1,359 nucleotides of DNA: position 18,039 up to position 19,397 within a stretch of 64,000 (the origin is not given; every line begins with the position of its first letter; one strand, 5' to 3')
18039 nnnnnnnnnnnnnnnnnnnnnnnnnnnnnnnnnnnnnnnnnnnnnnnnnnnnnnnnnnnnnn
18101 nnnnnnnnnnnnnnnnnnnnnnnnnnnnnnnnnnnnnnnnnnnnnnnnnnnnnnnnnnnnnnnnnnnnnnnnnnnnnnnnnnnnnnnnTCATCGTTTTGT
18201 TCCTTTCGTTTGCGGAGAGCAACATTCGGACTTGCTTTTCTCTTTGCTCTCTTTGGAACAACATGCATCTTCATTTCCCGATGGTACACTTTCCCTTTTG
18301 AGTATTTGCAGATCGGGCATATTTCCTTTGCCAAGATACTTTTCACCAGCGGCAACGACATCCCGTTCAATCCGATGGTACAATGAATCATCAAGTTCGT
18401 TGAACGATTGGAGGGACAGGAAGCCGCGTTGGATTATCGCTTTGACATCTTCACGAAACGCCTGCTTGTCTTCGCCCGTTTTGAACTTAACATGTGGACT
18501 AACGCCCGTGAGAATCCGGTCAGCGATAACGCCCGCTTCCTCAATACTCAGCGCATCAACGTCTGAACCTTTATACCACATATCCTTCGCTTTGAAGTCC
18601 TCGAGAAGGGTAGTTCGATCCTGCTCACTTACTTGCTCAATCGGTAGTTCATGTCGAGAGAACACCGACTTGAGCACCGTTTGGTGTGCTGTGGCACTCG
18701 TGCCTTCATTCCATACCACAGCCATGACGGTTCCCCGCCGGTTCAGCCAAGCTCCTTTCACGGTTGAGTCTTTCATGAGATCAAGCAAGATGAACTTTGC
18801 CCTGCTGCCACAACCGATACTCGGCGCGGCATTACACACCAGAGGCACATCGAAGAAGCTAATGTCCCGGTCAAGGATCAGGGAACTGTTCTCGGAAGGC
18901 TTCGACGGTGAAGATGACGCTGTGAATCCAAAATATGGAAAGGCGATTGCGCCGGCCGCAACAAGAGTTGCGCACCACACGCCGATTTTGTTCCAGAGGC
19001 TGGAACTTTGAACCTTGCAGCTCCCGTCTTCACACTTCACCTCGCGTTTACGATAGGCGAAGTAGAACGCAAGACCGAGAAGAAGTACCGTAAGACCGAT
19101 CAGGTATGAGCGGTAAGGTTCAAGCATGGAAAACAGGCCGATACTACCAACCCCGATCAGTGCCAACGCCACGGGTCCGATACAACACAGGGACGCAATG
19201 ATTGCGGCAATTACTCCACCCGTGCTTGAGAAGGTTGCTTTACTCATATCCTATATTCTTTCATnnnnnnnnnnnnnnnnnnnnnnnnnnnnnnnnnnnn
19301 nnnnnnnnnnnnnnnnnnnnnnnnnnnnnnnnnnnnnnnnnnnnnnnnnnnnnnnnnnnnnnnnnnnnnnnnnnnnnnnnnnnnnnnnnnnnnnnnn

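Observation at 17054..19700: Reductase-less thiophilic-metal operon: ArsR/SmtB, MerT-like fusion, vicinal-Cys protein, atypical CsoR-family regulator and a small secreted Cys peptide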

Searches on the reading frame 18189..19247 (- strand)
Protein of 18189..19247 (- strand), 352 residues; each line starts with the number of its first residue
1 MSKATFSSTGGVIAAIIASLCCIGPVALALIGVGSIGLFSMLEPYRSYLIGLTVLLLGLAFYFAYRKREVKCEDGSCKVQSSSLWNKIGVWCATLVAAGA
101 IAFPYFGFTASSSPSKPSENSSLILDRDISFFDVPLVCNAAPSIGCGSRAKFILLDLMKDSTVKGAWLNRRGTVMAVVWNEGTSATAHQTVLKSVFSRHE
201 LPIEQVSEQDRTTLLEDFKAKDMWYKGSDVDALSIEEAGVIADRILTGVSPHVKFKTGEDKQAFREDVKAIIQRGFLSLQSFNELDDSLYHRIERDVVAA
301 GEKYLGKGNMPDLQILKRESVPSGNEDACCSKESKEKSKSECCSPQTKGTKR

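Call 3: search_protein_families(library=pfam, proteins=[window:18189-19247:-], max_evalue=0.1)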
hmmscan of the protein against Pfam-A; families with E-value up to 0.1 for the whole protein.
window:18189-19247:- (352 aa): 2 families
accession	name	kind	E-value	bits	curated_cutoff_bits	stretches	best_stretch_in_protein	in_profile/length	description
PF02411.20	MerT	-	1.7e-15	57.5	32.9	1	4-106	7-111/116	MerT mercuric transport protein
PF20176.3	DUF6541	-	0.096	11.4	29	0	20-116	23-118/646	Family of unknown function (DUF6541)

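Call 4: search_protein_families(library=ncbifam, proteins=[window:18189-19247:-], max_evalue=0.1)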
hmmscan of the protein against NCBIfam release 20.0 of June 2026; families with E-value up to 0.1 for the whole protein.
window:18189-19247:- (352 aa): 6 families
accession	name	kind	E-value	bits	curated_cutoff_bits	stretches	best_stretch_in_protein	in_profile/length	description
NF033556.1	MerTP_fusion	equivalog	3.3e-21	75.7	180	1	11-110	2-103/186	mercuric transport protein MerTP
NF010314.2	PRK13751.2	equivalog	6.9e-14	52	150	1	9-105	12-110/116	mercuric ion transporter MerT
NF045683.1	MerT_CopZ_Se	exception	1.5e-09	37.7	375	1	7-107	15-117/235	MerT/CopZ fusion-like heavy metal transport selenoprotein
NF033560.1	merT_RC607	exception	2.9e-06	27.6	130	1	5-99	3-87/97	mercuric transport protein MerT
NF033565.0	trans_MerF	equivalog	0.022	14.6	50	1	11-67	5-58/59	mercury resistance system transport protein MerF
NF058670.1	sorting_LPXTATN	domain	0.056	13.8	32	1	48-68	12-32/32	LPxTATN C-terminal sorting signal domain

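Call 7: find_homologous_proteins(query=window:18189-19247:-)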
Query window:18189-19247:- (352 aa): 385 proteins with E <= 0.001 among 8000 candidates; the best 120 are listed.
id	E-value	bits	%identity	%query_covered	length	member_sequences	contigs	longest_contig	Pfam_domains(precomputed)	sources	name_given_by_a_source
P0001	1.3e-232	789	100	100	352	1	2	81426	PF02411.21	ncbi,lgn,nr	ncbi:MAG: hypothetical protein HYR76_01250 [Ignavibacteria bacterium]|nr:hypothetical protein [Ignav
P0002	2.9e-170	584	74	100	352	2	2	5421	PF02411.21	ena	-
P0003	6.6e-166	570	70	100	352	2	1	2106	PF02411.21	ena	-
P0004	2.7e-162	558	71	96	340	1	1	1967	PF02411.21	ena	-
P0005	1.6e-159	549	72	96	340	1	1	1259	PF02411.21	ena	-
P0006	3.5e-159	547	71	96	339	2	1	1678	PF02411.21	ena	-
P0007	1.7e-158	545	71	96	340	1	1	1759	PF02411.21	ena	-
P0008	1.4e-150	519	67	95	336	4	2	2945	PF02411.21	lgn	-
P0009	1.8e-148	512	66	95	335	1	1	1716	PF02411.21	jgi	-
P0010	2.9e-147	508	67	98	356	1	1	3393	PF02411.21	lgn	-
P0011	1.3e-144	500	65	99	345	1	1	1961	PF02411.21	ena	-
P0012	1.3e-144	499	65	95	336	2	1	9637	PF02411.21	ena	-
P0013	4.9e-143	494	65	95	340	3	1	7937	PF02411.21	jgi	-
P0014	1.8e-142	492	64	98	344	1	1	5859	PF02411.21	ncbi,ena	-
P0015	3.5e-142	492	65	98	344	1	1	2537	PF02411.21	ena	-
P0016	4.6e-138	478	63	98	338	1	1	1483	PF02411.21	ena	-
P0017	3.7e-135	468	63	96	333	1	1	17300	PF02411.21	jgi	jgi:hypothetical protein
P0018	1.8e-133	463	62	94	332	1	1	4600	PF02411.21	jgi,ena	-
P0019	3.3e-132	459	61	96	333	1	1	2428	PF02411.21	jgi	jgi:hypothetical protein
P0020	1.4e-130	453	59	99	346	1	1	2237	PF02411.21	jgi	jgi:hypothetical protein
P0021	2.1e-130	453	61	96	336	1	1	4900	PF02411.21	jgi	jgi:hypothetical protein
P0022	2.3e-127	443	58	99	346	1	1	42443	PF02411.21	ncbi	-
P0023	5.8e-127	441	56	100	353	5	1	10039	PF02411.21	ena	-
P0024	3.5e-125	436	58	99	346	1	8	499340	PF02411.21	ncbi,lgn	-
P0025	2.8e-122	426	58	94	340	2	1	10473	PF02411.21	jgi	-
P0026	1.7e-121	424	57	94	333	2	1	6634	PF02411.21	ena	-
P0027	6.2e-120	418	55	99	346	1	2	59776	PF02411.21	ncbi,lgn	-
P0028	1.4e-118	414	55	96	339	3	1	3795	PF02411.21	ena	-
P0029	1.4e-117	411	55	94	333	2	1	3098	PF02411.21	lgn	-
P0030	8.5e-117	408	57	93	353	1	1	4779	PF02411.21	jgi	jgi:hypothetical protein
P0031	1.8e-116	407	56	93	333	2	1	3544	PF02411.21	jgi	-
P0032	2.7e-115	403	55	95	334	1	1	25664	PF02411.21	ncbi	-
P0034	1.2e-113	398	54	95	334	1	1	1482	PF02411.21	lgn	-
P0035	1.7e-113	397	56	92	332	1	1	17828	PF02411.21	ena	-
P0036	6.3e-113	395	55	94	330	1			PF02411.21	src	-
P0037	1.2e-111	391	55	94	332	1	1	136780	PF02411.21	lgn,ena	-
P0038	2.5e-110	387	53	94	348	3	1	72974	PF02411.21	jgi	-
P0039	1.9e-103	364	48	96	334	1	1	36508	PF02411.21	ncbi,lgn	ncbi:MAG: mercuric transporter MerT family protein [Bacteroidota bacterium]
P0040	1.4e-102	361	50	94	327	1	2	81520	PF02411.21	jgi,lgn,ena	-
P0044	2.4e-64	236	48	64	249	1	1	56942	-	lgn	-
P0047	1.6e-59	220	42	55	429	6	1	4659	PF00403.33,PF02411.21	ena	-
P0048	2.9e-58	216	40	57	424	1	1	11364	PF00403.33,PF02411.21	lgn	-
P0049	6.8e-58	214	41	57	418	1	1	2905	PF00403.33,PF02411.21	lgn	-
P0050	9.0e-58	214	38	65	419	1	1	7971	PF00403.33,PF02411.21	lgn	-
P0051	1.8e-57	213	42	62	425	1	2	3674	PF00403.33,PF02411.21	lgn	-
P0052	7.6e-56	208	40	57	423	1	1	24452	PF00403.33,PF02411.21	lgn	-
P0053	2.4e-55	206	40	54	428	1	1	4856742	PF00403.33,PF02411.21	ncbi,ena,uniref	ncbi:mercuric transport protein MerTP [Reichenbachiella sp.]|uniref:mercuric transport protein MerTP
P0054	2.9e-55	206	39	63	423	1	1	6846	PF00403.33,PF02411.21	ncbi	-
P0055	7.1e-54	201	40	58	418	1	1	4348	PF00403.33,PF02411.21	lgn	-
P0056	2.0e-52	196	37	61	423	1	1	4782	PF00403.33,PF02411.21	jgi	-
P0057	3.1e-49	186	36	60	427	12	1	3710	PF00403.33,PF02411.21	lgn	-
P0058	7.1e-46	175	36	61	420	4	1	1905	PF00403.33,PF02411.21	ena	-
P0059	2.8e-45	173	41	64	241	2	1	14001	-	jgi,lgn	jgi:hypothetical protein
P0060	4.1e-44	169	64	35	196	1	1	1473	PF00403.33,PF02411.21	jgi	jgi:mercuric ion transport protein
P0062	7.5e-44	168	58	38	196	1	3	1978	PF00403.33,PF02411.21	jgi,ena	-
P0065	5.4e-43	165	60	35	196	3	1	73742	PF00403.33,PF02411.21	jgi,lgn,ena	-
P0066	5.8e-43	165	58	38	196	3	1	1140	PF00403.33,PF02411.21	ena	-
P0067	8.1e-43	165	59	38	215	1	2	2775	PF00403.33,PF02411.21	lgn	-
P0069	9.0e-43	165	61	35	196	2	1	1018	PF00403.33,PF02411.21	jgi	jgi:copper chaperone CopZ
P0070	1.1e-42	164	59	38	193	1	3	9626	PF00403.33,PF02411.21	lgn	-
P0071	1.1e-42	164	68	29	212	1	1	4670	PF00403.33,PF02411.21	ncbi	-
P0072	1.1e-42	164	57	38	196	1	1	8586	PF00403.33,PF02411.21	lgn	-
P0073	1.1e-42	164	59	35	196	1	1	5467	PF00403.33,PF02411.21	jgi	jgi:copper chaperone CopZ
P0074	1.5e-42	164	61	35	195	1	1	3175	PF00403.33,PF02411.21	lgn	-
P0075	3.2e-42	163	58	36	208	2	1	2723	PF00403.33,PF02411.21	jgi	jgi:copper chaperone CopZ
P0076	3.8e-42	163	58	35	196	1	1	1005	PF00403.33,PF02411.21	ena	-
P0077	5.0e-42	162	60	38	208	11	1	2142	PF00403.33,PF02411.21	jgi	jgi:mercuric ion transport protein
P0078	5.6e-42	162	69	31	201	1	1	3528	PF00403.33,PF02411.21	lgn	-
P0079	5.9e-42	162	58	38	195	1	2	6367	PF00403.33,PF02411.21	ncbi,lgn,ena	-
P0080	7.2e-42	162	62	36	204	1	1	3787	PF00403.33,PF02411.21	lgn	-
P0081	9.0e-42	161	57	38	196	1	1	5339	PF00403.33,PF02411.21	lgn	-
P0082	1.0e-41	161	57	36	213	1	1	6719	PF00403.33,PF02411.21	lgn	-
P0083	1.1e-41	161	59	38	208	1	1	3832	PF00403.33,PF02411.21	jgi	jgi:mercuric ion transport protein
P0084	1.3e-41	161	56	38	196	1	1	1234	PF00403.33,PF02411.21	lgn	-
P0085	2.3e-41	160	58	38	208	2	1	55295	PF00403.33,PF02411.21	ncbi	-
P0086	2.9e-41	160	60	35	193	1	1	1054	PF00403.33,PF02411.21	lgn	-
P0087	3.1e-41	160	56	38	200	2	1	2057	PF00403.33,PF02411.21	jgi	jgi:copper chaperone CopZ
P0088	3.7e-41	159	57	35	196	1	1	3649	PF00403.33,PF02411.21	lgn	-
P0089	3.7e-41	159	60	35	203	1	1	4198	PF00403.33,PF02411.21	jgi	jgi:copper chaperone CopZ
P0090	4.6e-41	159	59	38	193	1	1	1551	PF00403.33,PF02411.21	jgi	jgi:copper chaperone CopZ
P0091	5.2e-41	159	51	45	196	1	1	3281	PF00403.33,PF02411.21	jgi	jgi:mercuric ion transport protein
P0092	5.5e-41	159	60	38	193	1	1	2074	PF00403.33,PF02411.21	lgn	-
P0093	6.3e-41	159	53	44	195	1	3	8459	PF00403.33,PF02411.21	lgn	-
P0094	7.8e-41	158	59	38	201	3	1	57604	PF00403.33,PF02411.21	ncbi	-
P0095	7.9e-41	158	58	35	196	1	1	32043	PF00403.33,PF02411.21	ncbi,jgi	jgi:copper chaperone CopZ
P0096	8.0e-41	158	60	35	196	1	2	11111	PF00403.33,PF02411.21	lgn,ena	-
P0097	8.4e-41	158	61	36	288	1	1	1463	PF19803.5,PF00403.33,PF02411.21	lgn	-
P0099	8.5e-41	158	57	38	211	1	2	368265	PF00403.33,PF02411.21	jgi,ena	-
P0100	1.1e-40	158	57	35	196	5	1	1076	PF00403.33,PF02411.21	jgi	-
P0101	1.5e-40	157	65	32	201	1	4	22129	PF00403.33,PF02411.21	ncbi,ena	-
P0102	1.7e-40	157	65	31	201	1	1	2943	PF00403.33,PF02411.21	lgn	-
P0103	2.0e-40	157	33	58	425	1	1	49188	PF00403.33,PF02411.21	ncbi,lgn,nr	ncbi:MAG TPA: mercuric transport protein MerTP [Puia sp.]|nr:mercuric transport protein MerTP [Puia 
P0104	2.9e-40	156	58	35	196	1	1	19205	PF00403.33,PF02411.21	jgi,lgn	jgi:copper chaperone CopZ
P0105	3.6e-40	156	60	33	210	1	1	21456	PF00403.33,PF02411.21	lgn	-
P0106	3.9e-40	156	63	35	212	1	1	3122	PF00403.33,PF02411.21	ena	-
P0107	4.1e-40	156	57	35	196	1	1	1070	PF00403.33,PF02411.21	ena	-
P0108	4.5e-40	156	56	35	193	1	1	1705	PF00403.33,PF02411.21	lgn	-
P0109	4.9e-40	156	60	35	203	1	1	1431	PF00403.33,PF02411.21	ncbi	-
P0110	5.2e-40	156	50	47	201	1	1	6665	PF00403.33,PF02411.21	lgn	-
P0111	5.2e-40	156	57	38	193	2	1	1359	PF00403.33,PF02411.21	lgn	-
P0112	5.3e-40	156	53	41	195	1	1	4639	PF00403.33,PF02411.21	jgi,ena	-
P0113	5.9e-40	155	57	38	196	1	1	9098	PF00403.33,PF02411.21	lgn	-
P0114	6.2e-40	155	56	36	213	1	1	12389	PF00403.33,PF02411.21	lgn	-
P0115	6.5e-40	155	50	45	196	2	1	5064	PF00403.33,PF02411.21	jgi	jgi:copper chaperone CopZ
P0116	7.5e-40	155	56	36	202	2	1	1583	PF00403.33,PF02411.21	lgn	-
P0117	8.9e-40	155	60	35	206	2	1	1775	PF00403.33,PF02411.21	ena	-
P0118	9.5e-40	155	61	35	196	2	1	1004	PF00403.33,PF02411.21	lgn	-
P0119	1.0e-39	155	53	41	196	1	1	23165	PF00403.33,PF02411.21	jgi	jgi:mercuric ion transport protein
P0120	1.1e-39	155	62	32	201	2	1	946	PF00403.33,PF02411.21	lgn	-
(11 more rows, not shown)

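Call 8: find_encoding_contigs(protein=window:18189-19247:-, flank=10000)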
Protein window:18189-19247:- (352 aa): 2 contigs read that carry it; 2 places shown.
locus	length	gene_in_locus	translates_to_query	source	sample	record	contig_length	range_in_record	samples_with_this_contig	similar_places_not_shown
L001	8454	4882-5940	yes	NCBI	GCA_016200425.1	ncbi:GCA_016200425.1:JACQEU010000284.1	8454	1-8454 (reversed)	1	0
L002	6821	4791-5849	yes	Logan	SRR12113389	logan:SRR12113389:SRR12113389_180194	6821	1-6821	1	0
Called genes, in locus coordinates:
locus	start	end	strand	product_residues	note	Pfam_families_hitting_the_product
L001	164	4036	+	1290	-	PF18962:Por_Secre_tail (weak)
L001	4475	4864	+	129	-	PF13412:HTH_24 (faint), PF12840:HTH_20 (weak), PF01022:HTH_5, PF01047:MarR (weak), PF12802:MarR_2 (weak)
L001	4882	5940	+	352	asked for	PF02411:MerT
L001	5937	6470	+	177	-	PF18423:zf_CopZ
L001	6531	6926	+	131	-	PF02583:Trns_repr_metal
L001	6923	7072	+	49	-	-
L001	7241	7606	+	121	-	PF00072:Response_reg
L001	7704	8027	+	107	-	PF00072:Response_reg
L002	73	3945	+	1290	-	PF18962:Por_Secre_tail (weak)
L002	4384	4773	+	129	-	PF13412:HTH_24 (faint), PF12840:HTH_20 (weak), PF01022:HTH_5, PF01047:MarR (weak), PF12802:MarR_2 (weak)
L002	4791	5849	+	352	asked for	PF02411:MerT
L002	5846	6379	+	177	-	PF18423:zf_CopZ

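Call 9: find_encoding_contigs(protein=P0024, flank=8000, max_places=2)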
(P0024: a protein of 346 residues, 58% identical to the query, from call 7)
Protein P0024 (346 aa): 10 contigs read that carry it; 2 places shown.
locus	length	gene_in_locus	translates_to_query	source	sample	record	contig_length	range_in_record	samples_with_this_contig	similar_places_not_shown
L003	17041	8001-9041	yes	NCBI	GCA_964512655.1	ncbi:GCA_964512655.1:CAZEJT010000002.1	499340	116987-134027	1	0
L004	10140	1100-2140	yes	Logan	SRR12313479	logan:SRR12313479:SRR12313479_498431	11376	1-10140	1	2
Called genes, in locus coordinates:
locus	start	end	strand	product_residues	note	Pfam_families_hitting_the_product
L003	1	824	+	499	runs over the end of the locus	PF28494:GlyRS_ins_1 (faint), PF00587:tRNA-synt_2b, PF03129:HGTP_anticodon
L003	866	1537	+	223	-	PF13441:Gly-zipper_YMGG, PF13488:Gly-zipper_Omp, PF00691:OmpA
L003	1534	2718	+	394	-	PF13428:TPR_14 (faint), PF13432:TPR_16 (faint), PF14559:TPR_19 (faint), PF13424:TPR_12 (faint)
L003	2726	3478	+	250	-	PF02535:Zip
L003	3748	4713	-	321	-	-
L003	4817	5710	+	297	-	PF01791:DeoC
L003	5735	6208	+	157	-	PF05036:SPOR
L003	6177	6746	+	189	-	PF05036:SPOR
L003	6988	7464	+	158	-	PF01797:Y1_Tnp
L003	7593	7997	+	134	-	PF01022:HTH_5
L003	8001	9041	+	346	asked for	PF02411:MerT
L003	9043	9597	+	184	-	PF18423:zf_CopZ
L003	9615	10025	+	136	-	PF07883:Cupin_2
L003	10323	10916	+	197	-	PF04542:Sigma70_r2, PF08281:Sigma70_r4_2, PF04545:Sigma70_r4 (weak)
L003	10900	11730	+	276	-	-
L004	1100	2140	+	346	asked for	PF02411:MerT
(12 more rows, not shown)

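Call 10: find_encoding_contigs(protein=P0037, flank=8000, max_places=2)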
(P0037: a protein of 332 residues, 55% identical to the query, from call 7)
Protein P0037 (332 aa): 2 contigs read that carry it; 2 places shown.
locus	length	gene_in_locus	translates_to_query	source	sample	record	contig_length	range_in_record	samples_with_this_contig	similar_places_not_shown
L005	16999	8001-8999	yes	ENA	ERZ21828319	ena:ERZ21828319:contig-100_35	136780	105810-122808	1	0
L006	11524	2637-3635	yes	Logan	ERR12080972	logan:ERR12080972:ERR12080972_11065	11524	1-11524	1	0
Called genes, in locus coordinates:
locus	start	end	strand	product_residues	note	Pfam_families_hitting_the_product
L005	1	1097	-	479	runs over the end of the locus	PF07635:PSCyt1 (weak), PF01731:Arylesterase (faint), PF22494:choice_anch_I (faint), PF21783:YNCE (faint), PF23414:Beta-prop_EML_2 (faint), PF02239:Cytochrom_D1 (faint), PF10282:Lactonase, PF25174:Beta-prop_THOC3, +1 more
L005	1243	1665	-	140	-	PF05573:NosL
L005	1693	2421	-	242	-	PF02463:SMC_N (faint), PF00005:ABC_tran, PF13304:AAA_21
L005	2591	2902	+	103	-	PF01909:NTP_transf_2, PF18765:Polbeta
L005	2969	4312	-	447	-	PF13229:Beta_helix, PF05048:NosD, PF13229:Beta_helix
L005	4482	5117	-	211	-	-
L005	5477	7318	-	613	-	PF18764:nos_propeller, PF13473:Cupredoxin_1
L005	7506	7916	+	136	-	PF00376:MerR, PF13411:MerR_1, PF09278:MerR-DNA-bind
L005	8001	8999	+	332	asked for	PF02411:MerT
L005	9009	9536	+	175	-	PF18423:zf_CopZ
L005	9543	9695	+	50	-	-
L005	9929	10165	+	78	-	-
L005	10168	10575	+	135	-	PF01850:PIN (weak), PF13470:PIN_3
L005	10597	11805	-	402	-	PF22113:Mtrc-MtrF_II-IV_dom (faint), PF13442:Cytochrome_CBB3 (faint), PF14522:Cytochrome_C7 (faint), PF14537:Cytochrom_c3_2 (faint), PF00034:Cytochrom_C (weak), PF02433:FixO (weak)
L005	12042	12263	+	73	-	-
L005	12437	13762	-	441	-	PF00033:Cytochrome_B, PF13631:Cytochrom_B_N_2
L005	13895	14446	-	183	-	PF00355:Rieske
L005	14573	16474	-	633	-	PF13237:Fer4_10 (faint), PF14691:Fer4_20, PF01266:DAO (weak), PF07992:Pyr_redox_2, PF13450:NAD_binding_8, PF12838:Fer4_7, PF13187:Fer4_9 (weak), PF00037:Fer4 (weak), +6 more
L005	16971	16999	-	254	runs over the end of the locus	PF01145:Band_7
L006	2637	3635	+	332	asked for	PF02411:MerT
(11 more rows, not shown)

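Call 11: find_encoding_contigs(protein=P0040, flank=8000, max_places=2)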
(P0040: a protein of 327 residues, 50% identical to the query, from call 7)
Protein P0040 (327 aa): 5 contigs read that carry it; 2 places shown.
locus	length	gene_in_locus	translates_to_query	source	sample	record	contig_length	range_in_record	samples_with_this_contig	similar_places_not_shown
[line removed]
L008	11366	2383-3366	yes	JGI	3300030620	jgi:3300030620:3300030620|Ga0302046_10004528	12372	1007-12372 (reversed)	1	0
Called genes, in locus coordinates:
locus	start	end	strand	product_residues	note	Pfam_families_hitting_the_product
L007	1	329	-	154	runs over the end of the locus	PF01627:Hpt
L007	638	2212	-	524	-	PF00072:Response_reg, PF00512:HisKA (faint), PF02518:HATPase_c, PF00072:Response_reg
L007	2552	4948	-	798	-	PF12704:MacB_PCD, PF02687:FtsX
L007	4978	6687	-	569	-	PF01019:G_glu_transpept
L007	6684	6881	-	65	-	-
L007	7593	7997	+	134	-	PF01022:HTH_5, PF13412:HTH_24 (weak)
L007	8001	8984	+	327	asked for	PF02411:MerT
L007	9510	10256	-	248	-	PF02353:CMAS, PF13489:Methyltransf_23, PF01209:Ubie_methyltran, PF05175:MTS, PF07021:MetW, PF13847:Methyltransf_31, PF08241:Methyltransf_11, PF08242:Methyltransf_12, +4 more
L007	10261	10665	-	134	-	PF01878:EVE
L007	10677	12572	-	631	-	PF00425:Chorismate_bind, PF01063:Aminotran_4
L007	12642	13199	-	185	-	PF00255:GSHPx, PF00578:AhpC-TSA (weak)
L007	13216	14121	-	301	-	PF13641:Glyco_tranf_2_3, PF00535:Glycos_transf_2, PF10111:Glyco_tranf_2_2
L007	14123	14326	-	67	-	PF04024:PspC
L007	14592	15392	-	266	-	PF13349:DUF4097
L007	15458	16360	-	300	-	PF00472:RF-1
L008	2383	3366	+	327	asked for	PF02411:MerT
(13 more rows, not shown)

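Call 12: find_encoding_contigs(protein=P0038, flank=8000, max_places=1)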
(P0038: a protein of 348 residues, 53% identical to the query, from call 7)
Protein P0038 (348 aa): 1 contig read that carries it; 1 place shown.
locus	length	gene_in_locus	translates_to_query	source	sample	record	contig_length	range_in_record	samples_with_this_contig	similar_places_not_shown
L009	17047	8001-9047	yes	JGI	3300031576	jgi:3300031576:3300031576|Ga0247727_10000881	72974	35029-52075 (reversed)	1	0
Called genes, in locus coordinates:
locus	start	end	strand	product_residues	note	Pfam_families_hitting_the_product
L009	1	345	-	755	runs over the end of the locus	PF26549:Tricorn_N (faint), PF00930:DPPIV_N, PF07676:PD40 (faint), PF00326:Peptidase_S9, PF01738:DLH (faint)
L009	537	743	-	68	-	-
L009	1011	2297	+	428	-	PF02321:OEP (weak)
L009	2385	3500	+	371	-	PF25917:BSH_RND (weak), PF25919:BSH_CusB, PF25973:BSH_CzcB, PF25944:Beta-barrel_RND (weak), PF25954:Beta-barrel_RND_2, PF25967:RND-MFP_C (weak), PF25975:CzcB_C, PF25989:YknX_C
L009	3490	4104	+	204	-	PF04140:ICMT (faint), PF04191:PEMT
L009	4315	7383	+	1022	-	PF00873:ACR_tran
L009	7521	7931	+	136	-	PF00376:MerR, PF13411:MerR_1, PF09278:MerR-DNA-bind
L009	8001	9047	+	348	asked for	PF02411:MerT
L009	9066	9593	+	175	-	PF18423:zf_CopZ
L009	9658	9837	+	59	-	-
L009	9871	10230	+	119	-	PF00903:Glyoxalase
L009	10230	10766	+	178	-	PF13376:OmdA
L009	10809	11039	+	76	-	-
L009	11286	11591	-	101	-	-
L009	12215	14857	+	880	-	PF13181:TPR_8 (faint), PF03704:BTAD, PF13424:TPR_12 (faint), PF00515:TPR_1 (faint), PF07719:TPR_2 (faint), PF13428:TPR_14 (faint), PF13432:TPR_16 (faint), PF13191:AAA_16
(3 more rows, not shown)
